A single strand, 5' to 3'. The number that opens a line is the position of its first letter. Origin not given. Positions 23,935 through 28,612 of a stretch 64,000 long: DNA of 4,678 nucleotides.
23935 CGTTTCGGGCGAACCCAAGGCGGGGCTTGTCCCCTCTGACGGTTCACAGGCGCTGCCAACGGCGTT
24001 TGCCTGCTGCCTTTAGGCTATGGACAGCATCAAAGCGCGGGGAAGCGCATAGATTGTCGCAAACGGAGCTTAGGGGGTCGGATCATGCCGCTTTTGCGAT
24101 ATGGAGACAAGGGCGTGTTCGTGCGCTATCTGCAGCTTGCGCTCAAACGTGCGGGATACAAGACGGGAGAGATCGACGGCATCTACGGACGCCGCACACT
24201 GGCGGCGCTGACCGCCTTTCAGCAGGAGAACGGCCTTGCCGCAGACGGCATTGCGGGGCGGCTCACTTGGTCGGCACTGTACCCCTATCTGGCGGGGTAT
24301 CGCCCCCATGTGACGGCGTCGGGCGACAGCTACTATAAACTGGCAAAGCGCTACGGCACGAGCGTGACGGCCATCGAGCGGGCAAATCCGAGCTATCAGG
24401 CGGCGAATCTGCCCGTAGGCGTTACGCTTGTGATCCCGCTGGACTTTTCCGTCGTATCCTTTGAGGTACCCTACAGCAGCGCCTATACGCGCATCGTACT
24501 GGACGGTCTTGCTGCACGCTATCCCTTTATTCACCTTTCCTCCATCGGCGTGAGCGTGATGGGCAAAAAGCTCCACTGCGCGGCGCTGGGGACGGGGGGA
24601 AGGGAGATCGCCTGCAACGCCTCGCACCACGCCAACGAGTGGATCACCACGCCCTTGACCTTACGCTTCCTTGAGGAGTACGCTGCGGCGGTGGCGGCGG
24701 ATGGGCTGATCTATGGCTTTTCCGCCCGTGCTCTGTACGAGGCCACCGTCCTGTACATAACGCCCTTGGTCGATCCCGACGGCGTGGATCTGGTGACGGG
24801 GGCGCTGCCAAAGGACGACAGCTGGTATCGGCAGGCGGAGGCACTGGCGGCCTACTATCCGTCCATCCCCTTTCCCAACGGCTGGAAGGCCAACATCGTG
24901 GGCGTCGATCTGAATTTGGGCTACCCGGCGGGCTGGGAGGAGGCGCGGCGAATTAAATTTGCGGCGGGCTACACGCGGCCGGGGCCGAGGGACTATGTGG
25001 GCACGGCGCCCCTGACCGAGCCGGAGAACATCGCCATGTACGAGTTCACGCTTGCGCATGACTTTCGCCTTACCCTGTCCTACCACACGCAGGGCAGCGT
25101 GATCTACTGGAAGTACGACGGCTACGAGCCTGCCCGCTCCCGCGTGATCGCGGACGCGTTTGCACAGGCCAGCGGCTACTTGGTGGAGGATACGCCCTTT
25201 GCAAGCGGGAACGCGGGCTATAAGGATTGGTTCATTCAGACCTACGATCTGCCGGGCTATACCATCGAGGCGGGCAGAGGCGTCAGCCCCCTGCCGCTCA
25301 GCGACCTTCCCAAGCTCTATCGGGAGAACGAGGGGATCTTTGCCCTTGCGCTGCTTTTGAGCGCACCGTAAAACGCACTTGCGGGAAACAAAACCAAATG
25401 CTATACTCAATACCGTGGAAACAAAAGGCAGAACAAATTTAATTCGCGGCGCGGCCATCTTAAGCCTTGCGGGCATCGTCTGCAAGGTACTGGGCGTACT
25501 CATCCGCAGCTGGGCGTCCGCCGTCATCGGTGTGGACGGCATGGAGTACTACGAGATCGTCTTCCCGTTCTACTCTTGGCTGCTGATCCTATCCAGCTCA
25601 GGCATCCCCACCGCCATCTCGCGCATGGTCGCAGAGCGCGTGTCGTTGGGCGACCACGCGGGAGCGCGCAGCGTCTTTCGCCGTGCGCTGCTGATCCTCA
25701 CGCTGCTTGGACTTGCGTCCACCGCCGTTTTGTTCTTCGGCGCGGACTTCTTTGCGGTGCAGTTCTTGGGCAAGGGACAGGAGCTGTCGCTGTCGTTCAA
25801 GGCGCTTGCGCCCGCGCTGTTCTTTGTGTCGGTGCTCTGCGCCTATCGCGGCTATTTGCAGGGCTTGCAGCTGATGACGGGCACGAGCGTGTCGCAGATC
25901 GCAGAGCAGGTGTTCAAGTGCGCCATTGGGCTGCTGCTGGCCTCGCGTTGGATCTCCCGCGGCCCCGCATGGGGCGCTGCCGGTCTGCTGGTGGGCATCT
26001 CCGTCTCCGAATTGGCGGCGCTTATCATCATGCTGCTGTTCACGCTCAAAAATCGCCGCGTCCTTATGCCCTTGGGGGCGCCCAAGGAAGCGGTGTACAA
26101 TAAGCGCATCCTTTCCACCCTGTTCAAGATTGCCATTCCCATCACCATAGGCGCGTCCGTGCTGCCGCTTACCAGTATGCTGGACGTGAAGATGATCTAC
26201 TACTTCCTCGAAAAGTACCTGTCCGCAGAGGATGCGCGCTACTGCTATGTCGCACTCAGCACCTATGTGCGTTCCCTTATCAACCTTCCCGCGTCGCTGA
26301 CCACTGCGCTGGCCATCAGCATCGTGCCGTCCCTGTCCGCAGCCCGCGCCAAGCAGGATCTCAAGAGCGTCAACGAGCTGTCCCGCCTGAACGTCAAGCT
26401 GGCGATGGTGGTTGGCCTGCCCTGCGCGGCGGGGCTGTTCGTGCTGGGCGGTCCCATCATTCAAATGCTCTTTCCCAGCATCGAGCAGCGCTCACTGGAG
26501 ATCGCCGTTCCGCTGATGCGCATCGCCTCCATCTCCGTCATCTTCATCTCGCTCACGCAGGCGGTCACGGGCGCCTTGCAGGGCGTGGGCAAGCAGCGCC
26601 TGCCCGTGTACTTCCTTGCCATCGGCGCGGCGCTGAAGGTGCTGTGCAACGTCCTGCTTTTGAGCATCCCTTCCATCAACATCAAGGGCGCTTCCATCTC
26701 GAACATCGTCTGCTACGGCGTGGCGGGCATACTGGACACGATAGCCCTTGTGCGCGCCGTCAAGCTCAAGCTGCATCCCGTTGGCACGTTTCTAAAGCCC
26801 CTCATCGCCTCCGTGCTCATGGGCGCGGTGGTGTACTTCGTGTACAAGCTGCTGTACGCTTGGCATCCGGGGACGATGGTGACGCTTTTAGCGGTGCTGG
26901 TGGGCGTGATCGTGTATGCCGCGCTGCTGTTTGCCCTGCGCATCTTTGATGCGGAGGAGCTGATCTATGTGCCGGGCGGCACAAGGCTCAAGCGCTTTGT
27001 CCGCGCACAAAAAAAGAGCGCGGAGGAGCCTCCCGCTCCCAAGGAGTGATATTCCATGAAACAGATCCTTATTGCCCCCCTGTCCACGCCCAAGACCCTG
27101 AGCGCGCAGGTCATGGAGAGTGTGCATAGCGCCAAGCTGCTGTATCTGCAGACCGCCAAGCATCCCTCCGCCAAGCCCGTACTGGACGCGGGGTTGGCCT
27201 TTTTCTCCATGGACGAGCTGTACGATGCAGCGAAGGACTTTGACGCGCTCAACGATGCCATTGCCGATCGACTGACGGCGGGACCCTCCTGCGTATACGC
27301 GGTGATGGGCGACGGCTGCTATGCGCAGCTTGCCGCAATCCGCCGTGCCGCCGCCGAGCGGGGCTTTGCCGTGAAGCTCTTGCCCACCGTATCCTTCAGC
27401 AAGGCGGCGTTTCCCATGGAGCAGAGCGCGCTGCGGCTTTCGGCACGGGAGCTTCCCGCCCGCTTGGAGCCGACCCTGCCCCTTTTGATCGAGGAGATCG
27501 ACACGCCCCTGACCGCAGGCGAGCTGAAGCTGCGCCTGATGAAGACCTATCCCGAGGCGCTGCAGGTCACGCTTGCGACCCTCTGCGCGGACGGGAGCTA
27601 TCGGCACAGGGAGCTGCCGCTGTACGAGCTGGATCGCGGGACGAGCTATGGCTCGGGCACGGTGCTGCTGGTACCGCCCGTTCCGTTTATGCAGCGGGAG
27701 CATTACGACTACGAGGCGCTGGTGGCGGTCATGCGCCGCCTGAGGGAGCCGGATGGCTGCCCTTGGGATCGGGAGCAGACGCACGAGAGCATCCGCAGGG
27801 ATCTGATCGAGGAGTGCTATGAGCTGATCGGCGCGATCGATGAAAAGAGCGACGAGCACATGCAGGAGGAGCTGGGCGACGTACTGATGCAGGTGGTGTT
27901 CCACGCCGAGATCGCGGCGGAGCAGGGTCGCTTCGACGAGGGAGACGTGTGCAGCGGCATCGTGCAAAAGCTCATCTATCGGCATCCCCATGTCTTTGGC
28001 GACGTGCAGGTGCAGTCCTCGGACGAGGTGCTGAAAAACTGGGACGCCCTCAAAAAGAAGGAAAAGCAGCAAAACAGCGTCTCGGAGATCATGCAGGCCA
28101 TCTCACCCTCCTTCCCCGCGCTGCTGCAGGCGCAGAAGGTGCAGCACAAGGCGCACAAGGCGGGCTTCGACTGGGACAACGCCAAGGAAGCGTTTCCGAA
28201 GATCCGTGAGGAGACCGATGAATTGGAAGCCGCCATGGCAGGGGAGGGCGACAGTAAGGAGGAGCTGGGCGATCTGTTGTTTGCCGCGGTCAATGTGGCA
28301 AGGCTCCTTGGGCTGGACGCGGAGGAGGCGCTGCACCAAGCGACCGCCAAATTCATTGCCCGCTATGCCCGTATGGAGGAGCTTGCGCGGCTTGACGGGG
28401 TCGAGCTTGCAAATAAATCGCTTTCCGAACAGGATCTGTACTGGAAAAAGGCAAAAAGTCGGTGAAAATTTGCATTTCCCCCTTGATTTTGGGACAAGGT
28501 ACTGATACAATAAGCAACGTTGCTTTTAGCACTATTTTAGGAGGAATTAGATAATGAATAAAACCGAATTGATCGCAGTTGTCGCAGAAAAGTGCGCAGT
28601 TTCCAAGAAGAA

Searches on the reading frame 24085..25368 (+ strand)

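Call 62: search_protein_families(library=pfam, proteins=[window:24085-25368:+], max_evalue=0.00001)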
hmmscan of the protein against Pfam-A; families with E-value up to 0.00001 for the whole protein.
window:24085-25368:+ (428 aa): 3 families
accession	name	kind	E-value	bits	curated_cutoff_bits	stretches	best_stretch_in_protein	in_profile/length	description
PF00246.29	Peptidase_M14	-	3.7e-24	86.3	21.6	1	138-375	4-229/286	Zinc carboxypeptidase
PF01471.23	PG_binding_1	-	7.7e-17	61.7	23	1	12-65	4-57/57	Putative peptidoglycan binding domain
PF01476.26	LysM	-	2.1e-08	34.4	20.9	1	77-118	3-43/43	LysM domain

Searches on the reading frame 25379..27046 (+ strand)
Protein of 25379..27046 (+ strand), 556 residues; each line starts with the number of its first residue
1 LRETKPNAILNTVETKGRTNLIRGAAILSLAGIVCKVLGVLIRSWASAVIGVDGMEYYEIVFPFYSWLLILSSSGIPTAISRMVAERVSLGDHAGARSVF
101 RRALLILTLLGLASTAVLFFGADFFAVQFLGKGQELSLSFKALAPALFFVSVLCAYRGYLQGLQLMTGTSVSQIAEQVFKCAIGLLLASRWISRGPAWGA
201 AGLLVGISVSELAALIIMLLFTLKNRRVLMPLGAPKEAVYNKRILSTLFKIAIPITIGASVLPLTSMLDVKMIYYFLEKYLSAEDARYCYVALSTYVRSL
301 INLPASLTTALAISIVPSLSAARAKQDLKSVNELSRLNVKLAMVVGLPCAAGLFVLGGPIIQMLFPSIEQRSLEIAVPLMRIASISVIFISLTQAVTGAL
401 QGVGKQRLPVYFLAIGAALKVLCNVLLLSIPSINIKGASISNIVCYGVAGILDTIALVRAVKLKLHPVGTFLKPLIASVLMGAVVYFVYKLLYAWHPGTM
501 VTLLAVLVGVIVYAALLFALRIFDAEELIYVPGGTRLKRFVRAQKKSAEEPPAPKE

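Call 62: search_protein_families(library=pfam, proteins=[window:25379-27046:+], max_evalue=0.00001)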
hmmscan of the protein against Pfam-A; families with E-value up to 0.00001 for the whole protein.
window:25379-27046:+ (556 aa): 3 families
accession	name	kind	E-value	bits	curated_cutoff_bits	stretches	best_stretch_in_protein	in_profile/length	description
PF01943.22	Polysacc_synt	-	1.2e-17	64.6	28.2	1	22-320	2-271/274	Polysaccharide biosynthesis protein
PF03023.19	MurJ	-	1.3e-14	54.1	27.4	1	91-504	47-449/451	Lipid II flippase MurJ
PF01554.23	MatE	-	2e-11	44.3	24.9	1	299-425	36-160/161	MatE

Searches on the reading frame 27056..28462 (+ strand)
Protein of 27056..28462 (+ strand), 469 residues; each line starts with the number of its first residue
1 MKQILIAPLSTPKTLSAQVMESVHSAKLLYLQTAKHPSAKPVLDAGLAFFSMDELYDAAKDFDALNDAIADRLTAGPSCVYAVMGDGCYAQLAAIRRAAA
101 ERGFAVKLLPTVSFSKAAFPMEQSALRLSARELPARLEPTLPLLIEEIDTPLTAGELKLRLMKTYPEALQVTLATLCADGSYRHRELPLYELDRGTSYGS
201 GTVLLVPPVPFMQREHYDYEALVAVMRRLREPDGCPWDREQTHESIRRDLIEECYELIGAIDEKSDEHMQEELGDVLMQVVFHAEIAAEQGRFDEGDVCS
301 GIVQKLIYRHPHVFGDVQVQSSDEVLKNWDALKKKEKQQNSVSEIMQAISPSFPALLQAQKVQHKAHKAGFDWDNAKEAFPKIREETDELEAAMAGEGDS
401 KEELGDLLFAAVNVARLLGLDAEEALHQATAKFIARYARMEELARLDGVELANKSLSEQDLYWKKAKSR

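Call 62: search_protein_families(library=pfam, proteins=[window:27056-28462:+], max_evalue=0.00001)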
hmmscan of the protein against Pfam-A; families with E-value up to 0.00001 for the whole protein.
window:27056-28462:+ (469 aa): 1 family
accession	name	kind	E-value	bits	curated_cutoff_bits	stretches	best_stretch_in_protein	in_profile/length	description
PF03819.22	MazG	-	2.9e-37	127.2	22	2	241-314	1-74/74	MazG nucleotide pyrophosphohydrolase domain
